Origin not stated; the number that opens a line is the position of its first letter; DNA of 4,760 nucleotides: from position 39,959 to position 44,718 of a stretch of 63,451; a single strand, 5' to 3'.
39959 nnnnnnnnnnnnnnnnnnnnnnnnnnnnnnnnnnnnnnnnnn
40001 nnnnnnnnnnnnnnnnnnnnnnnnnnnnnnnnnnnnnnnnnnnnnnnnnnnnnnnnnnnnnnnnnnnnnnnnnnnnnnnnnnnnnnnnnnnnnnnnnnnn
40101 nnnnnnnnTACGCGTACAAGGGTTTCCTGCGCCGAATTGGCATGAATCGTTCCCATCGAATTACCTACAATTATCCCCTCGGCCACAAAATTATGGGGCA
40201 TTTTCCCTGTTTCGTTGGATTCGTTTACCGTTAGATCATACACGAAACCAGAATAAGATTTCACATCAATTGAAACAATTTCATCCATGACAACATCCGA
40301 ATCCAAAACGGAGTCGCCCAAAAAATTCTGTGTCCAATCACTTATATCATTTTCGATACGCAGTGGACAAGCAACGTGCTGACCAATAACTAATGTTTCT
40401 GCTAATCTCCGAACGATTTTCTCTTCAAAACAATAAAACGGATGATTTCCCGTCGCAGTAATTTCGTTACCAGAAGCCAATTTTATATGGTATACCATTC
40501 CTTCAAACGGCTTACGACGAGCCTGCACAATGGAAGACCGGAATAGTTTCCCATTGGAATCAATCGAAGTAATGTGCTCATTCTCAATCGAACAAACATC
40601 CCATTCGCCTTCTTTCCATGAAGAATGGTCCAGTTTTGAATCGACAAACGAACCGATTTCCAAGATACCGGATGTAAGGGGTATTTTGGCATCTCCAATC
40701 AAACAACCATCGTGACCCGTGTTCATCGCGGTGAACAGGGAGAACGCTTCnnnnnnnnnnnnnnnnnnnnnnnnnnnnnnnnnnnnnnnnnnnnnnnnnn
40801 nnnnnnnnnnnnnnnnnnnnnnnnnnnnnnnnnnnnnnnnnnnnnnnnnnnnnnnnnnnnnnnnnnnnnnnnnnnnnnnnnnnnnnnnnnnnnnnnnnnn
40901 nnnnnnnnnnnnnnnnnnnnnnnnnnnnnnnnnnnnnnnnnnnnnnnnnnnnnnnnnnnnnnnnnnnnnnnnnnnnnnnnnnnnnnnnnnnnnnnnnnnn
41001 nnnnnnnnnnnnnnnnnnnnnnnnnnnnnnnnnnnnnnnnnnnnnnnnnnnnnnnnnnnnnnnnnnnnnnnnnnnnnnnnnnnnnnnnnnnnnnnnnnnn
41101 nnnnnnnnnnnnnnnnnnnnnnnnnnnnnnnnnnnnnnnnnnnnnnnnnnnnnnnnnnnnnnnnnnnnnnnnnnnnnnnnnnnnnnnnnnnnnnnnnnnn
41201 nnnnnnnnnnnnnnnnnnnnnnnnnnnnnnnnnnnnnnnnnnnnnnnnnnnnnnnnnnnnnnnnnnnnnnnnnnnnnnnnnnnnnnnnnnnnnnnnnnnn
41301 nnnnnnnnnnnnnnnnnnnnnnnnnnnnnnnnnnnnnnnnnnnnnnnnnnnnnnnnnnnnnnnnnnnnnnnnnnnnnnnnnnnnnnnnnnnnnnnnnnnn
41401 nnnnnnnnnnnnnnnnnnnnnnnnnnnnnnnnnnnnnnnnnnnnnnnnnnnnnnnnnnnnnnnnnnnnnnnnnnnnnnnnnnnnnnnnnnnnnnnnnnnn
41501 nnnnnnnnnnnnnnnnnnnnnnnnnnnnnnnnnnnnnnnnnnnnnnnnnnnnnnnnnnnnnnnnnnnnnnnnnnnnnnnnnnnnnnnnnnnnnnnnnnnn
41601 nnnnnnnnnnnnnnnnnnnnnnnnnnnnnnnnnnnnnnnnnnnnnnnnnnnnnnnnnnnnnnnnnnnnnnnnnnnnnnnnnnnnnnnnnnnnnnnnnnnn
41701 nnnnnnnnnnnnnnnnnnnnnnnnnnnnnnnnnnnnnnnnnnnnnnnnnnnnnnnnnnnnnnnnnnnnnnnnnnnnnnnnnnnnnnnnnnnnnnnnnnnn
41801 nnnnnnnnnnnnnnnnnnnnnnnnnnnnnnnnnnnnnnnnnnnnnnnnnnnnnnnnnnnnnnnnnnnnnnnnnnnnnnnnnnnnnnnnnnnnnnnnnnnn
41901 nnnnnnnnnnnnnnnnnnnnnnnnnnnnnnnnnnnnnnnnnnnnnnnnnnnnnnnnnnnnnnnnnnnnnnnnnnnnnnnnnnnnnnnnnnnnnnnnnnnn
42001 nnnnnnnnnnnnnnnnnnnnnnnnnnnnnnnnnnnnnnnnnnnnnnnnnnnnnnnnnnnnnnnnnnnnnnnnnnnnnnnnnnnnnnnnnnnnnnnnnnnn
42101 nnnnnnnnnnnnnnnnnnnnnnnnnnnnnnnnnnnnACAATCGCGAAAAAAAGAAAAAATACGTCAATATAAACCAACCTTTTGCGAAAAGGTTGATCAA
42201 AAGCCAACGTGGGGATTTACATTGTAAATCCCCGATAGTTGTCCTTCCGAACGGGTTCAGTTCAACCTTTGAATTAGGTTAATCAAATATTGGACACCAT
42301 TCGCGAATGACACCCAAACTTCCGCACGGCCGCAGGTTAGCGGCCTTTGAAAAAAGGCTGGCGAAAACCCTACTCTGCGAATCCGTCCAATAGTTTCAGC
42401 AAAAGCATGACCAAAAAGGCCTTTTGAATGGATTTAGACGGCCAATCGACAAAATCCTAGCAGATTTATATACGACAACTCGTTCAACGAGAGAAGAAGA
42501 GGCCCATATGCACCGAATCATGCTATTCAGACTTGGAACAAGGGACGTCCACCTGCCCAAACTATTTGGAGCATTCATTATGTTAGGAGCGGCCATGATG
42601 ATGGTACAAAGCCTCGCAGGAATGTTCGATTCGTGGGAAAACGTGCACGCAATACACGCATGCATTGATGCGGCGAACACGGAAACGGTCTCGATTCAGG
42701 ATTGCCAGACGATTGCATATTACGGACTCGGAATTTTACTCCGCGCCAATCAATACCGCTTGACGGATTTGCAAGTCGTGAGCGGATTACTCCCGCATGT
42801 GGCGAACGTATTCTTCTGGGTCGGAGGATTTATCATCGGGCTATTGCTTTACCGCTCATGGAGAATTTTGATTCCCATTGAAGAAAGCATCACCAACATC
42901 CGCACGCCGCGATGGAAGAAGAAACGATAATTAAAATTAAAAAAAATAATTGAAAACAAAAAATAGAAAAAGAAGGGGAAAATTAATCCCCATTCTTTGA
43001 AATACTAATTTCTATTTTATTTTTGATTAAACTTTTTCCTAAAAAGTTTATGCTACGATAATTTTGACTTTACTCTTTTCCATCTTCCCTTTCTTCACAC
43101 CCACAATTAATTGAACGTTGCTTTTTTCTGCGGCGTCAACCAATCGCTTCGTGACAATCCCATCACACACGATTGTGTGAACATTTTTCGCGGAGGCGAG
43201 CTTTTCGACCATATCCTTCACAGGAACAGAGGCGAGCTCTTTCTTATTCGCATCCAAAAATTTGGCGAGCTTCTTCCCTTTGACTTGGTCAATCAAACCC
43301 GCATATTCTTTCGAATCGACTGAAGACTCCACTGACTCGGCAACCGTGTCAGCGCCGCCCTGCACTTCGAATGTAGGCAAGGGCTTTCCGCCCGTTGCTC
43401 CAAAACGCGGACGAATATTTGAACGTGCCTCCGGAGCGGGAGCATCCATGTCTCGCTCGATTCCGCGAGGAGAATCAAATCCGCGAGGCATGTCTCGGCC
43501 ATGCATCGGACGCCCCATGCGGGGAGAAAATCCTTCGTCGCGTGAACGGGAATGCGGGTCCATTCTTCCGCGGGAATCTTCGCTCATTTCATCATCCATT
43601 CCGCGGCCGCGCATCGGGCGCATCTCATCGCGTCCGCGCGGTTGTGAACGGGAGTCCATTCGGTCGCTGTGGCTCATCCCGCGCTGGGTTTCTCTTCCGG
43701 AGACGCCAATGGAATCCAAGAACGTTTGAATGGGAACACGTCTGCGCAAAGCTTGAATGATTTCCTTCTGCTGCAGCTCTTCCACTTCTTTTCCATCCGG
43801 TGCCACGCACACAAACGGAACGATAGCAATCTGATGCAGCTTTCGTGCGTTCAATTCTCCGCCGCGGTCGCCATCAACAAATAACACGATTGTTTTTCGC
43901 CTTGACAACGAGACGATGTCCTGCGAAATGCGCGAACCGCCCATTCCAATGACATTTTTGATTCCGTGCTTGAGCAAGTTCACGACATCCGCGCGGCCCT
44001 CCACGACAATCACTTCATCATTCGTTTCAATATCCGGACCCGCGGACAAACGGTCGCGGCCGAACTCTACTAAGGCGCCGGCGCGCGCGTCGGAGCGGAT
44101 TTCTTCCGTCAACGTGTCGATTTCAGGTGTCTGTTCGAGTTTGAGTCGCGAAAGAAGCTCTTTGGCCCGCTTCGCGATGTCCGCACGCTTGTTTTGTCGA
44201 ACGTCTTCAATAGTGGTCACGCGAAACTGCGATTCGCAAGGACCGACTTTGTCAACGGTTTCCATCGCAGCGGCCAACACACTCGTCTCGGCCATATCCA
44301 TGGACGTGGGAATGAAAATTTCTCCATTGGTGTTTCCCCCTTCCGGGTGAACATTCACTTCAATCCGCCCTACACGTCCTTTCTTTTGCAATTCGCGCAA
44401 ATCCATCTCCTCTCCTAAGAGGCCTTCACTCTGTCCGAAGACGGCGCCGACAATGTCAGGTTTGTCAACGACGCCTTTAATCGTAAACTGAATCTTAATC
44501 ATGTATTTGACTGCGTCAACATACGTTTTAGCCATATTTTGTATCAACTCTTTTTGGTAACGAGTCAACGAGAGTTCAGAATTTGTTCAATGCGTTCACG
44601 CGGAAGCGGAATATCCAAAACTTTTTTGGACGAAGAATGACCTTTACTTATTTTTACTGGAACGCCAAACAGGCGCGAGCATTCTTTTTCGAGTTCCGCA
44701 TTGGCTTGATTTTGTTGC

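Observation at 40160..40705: Mini-intein splitting the His-box of the pilus assembly ATPase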

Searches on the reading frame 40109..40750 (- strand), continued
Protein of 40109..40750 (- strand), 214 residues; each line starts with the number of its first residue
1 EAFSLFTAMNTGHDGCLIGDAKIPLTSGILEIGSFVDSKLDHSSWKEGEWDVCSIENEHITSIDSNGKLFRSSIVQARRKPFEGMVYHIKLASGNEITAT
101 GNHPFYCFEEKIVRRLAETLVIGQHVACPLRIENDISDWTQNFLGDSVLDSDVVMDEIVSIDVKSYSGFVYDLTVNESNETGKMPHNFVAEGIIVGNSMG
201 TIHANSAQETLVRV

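Call 44: search_protein_families(library=pfam, proteins=[P0121, P0122, P0123, P0124, P0126, P0129, P0130, P0134], max_evalue=0.00001)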
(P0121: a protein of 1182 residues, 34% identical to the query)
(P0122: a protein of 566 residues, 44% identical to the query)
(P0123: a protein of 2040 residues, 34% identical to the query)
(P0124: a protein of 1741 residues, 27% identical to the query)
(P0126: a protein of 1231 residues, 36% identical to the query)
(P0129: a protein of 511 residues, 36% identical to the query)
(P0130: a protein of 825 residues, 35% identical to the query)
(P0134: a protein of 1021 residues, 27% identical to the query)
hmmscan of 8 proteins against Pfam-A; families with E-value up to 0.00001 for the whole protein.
P0121 (1182 aa): 4 families
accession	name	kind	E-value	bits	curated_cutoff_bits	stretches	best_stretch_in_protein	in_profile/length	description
PF00437.27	T2SSE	-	2.2e-38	132.3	24.9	2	173-331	15-180/370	Type II/IV secretion system protein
PF14890.11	Intein_splicing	-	4.1e-37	127.8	35.8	2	619-1043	18-155/155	Intein splicing domain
PF14528.11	LAGLIDADG_3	-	1.3e-17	64.2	22.5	1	821-898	4-82/82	LAGLIDADG-like domain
PF01079.26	Hint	-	4.3e-09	36.7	29.7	0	376-473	36-123/213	Hint module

P0122 (566 aa): 2 families
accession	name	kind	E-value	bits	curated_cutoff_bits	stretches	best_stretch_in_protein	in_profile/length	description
PF14890.11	Intein_splicing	-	1.9e-18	67.2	35.8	1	14-418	32-155/155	Intein splicing domain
PF14528.11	LAGLIDADG_3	-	1.7e-14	54.3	22.5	1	199-272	4-80/82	LAGLIDADG-like domain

P0123 (2040 aa): 8 families
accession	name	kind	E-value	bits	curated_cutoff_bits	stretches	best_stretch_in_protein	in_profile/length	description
PF00493.29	MCM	-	2.9e-84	282.1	23.3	3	277-374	2-99/224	MCM P-loop domain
PF14890.11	Intein_splicing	-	6.9e-74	247.3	35.8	3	432-1013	38-155/155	Intein splicing domain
PF17207.9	MCM_OB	-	2.3e-43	147.4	24.8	1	110-238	2-125/126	MCM OB domain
PF14528.11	LAGLIDADG_3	-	7.7e-32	109.8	22.5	1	704-800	3-82/82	LAGLIDADG-like domain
PF17855.7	MCM_lid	-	1.1e-30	106.3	27.4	1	1865-1949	1-86/87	MCM AAA-lid domain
PF14551.11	MCM_N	-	1.2e-19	70.9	24.9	1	13-103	2-95/95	MCM N-terminal domain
PF21120.3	MCM_WH_arc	-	3.7e-06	27.3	26.1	1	1977-2038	1-63/63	Archaeal MCM, winged-helix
PF13443.12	HTH_26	-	8.4e-06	26.4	22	0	891-935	9-51/63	Cro/C1-type HTH DNA-binding domain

P0124 (1741 aa): 6 families
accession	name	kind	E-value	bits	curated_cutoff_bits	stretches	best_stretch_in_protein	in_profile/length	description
PF00493.29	MCM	-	7.4e-86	287.3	23.3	2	272-397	2-127/224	MCM P-loop domain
PF17207.9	MCM_OB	-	1e-40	138.8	24.8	1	106-232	1-123/126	MCM OB domain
PF14890.11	Intein_splicing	-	7.9e-40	136.6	35.8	2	999-1477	37-155/155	Intein splicing domain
PF17855.7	MCM_lid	-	3e-27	95.4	27.4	1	1566-1649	2-86/87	MCM AAA-lid domain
PF14528.11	LAGLIDADG_3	-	5.6e-26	91.1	22.5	1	1206-1275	4-81/82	LAGLIDADG-like domain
PF14551.11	MCM_N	-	6.1e-14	52.7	24.9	1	12-83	3-76/95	MCM N-terminal domain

P0126 (1231 aa): 5 families
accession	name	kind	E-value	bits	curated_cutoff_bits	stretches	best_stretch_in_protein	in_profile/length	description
PF00493.29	MCM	-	4.4e-83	278.2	23.3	3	935-1034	125-224/224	MCM P-loop domain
PF14890.11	Intein_splicing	-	5.8e-39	133.8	35.8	2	405-608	32-155/155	Intein splicing domain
PF17207.9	MCM_OB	-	6.2e-31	107.2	24.8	1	116-243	2-124/126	MCM OB domain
PF17855.7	MCM_lid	-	3.4e-25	88.8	27.4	1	1050-1136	1-84/87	MCM AAA-lid domain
PF14551.11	MCM_N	-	2.9e-14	53.7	24.9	1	11-109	2-95/95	MCM N-terminal domain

P0129 (511 aa): 3 families
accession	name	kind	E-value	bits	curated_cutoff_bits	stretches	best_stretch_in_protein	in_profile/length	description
PF14890.11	Intein_splicing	-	1.1e-20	74.4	35.8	1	26-511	3-126/155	Intein splicing domain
PF14528.11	LAGLIDADG_3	-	2.1e-12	47.5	22.5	1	337-399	1-77/82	LAGLIDADG-like domain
PF12844.13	HTH_19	-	1.3e-08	35.1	30.2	0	438-488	4-54/64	Helix-turn-helix domain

P0130 (825 aa): 3 families
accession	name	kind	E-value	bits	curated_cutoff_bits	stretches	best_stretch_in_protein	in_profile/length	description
PF00493.29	MCM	-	1.4e-39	136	23.3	2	554-630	147-223/224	MCM P-loop domain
PF14890.11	Intein_splicing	-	1.9e-39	135.4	35.8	2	155-555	3-155/155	Intein splicing domain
PF17855.7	MCM_lid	-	8.7e-32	109.9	27.4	1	645-734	1-86/87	MCM AAA-lid domain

P0134 (1021 aa): 7 families
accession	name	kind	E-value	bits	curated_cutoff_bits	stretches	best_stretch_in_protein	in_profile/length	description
PF00493.29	MCM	-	1.1e-77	260.6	23.3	3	260-358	2-100/224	MCM P-loop domain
PF14890.11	Intein_splicing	-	1.3e-37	129.4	35.8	2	586-754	2-155/155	Intein splicing domain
PF17855.7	MCM_lid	-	6.4e-28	97.5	27.4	1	843-929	1-85/87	MCM AAA-lid domain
PF17207.9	MCM_OB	-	3.6e-19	69.2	24.8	1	95-220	4-124/126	MCM OB domain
PF01078.27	Mg_chelatase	-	1.4e-07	31.6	20.3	0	299-342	6-49/207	Magnesium chelatase, subunit ChlI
PF14551.11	MCM_N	-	1.6e-07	32.1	24.9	1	15-82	18-93/95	MCM N-terminal domain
PF21120.3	MCM_WH_arc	-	1.3e-06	28.8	26.1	1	959-1018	2-62/63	Archaeal MCM, winged-helix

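Call 57: find_related_loci(query=A2, collection=genome_contigs, flank=3000)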
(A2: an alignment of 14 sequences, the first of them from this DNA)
Query A2 (182 aa) in genome_contigs; peptide patterns used: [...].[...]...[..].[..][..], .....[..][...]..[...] (x = any residue, [..] = any of these).
197 stretches matched a pattern; 14 encode a relative of the query (tblastn E <= 1e-3); 14 distinct loci.
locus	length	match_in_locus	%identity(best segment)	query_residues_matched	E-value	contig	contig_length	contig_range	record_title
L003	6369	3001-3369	60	1-122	2e-47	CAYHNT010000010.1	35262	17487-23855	MAG TPA_asm: uncultured archaeon isolate ERP119705_co13_431 genome assembly, contig: NODE_1470_length_35262_cov_6.071633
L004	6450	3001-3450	51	1-142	3e-44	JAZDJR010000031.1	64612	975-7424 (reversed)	MAG: Candidatus Micrarchaeota archaeon isolate MEGAHIT-group-0.496 k141_4109566, whole genome shotgun sequence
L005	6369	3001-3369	58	1-119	8e-43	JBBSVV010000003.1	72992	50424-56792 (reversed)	MAG: archaeon isolate H32-bin002_1 H32_bin002_1_000000000003, whole genome shotgun sequence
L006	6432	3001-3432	49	1-135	8e-40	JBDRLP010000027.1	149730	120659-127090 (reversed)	MAG: Candidatus Iainarchaeum archaeon isolate MEGAHIT-group-1.784 k141_310422, whole genome shotgun sequence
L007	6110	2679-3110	44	1-135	4e-34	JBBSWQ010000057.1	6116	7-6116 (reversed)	MAG: archaeon isolate H51-bin154_1 H51_bin154_1_000000000057, whole genome shotgun sequence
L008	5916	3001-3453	40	1-142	1e-33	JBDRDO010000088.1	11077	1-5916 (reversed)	MAG: Candidatus Iainarchaeum archaeon isolate MEGAHIT-group-1.256 k141_10435458, whole genome shotgun sequence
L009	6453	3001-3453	42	1-142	3e-33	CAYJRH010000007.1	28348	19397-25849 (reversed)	MAG TPA_asm: uncultured archaeon isolate ERP125453_co1_38 genome assembly, contig: NODE_1422_length_28348_cov_29.666596,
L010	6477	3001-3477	41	26-182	4e-30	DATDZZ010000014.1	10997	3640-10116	MAG TPA_asm: archaeon isolate SMAG_U8205 k141_648675, whole genome shotgun sequence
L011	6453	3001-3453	40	1-142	6e-30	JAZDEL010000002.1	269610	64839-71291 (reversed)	MAG: Candidatus Iainarchaeum archaeon isolate MEGAHIT-group-0.15 k141_7485310, whole genome shotgun sequence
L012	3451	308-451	60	135-182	4e-16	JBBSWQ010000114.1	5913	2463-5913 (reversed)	MAG: archaeon isolate H51-bin154_1 H51_bin154_1_000000000114, whole genome shotgun sequence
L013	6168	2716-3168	44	1-142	9e-40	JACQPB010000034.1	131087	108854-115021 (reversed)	MAG: Candidatus Iainarchaeum archaeon isolate NC_groundwater_1296_Ag_S-0.2um_52_80 S_p2_S4_coassembly_k141_1797318, whol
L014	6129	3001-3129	39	134-182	4e-6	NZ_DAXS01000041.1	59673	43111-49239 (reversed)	MAG: Caldivirga sp. UBA161 UBA161_contig_2704, whole genome shotgun sequence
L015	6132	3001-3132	42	131-182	2e-5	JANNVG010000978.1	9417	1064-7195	MAG: Fimbriiglobus sp. isolate VAR_34_metabat_60 VAR_34_k141_300841, whole genome shotgun sequence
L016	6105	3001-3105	45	141-182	2e-5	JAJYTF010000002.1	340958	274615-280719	MAG: Proteobacteria bacterium isolate DX1.bin89 NODE_8_length_340958_cov_7.042481, whole genome shotgun sequence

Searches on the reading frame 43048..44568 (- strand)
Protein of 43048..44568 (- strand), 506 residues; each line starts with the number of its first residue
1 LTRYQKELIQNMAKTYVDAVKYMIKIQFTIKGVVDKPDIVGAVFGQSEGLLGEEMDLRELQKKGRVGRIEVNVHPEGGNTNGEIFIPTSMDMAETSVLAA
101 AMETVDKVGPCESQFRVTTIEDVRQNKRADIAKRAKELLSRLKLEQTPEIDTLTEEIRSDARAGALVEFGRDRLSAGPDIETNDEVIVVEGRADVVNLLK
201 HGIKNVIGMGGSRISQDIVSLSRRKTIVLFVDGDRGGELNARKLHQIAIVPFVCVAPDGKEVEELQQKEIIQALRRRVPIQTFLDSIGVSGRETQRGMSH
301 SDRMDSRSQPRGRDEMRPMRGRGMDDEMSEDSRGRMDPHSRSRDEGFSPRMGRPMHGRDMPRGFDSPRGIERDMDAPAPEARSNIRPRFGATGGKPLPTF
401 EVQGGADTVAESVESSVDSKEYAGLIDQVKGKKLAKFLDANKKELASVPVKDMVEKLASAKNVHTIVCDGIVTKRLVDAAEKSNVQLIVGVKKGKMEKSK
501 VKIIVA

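Call 15: search_protein_families(library=pfam, proteins=[window:43048-44568:-], max_evalue=0.01)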
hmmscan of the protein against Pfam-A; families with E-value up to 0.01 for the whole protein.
window:43048-44568:- (506 aa): 3 families
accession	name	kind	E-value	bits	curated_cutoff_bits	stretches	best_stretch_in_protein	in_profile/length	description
PF13662.12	Toprim_4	-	7.8e-10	39.3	25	1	184-246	1-72/85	Toprim domain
PF01751.28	Toprim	-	3.6e-06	27.5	23.1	1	185-245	1-77/96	Toprim domain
PF13155.12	Toprim_2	-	6e-06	27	22.1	1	187-261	1-83/88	Toprim-like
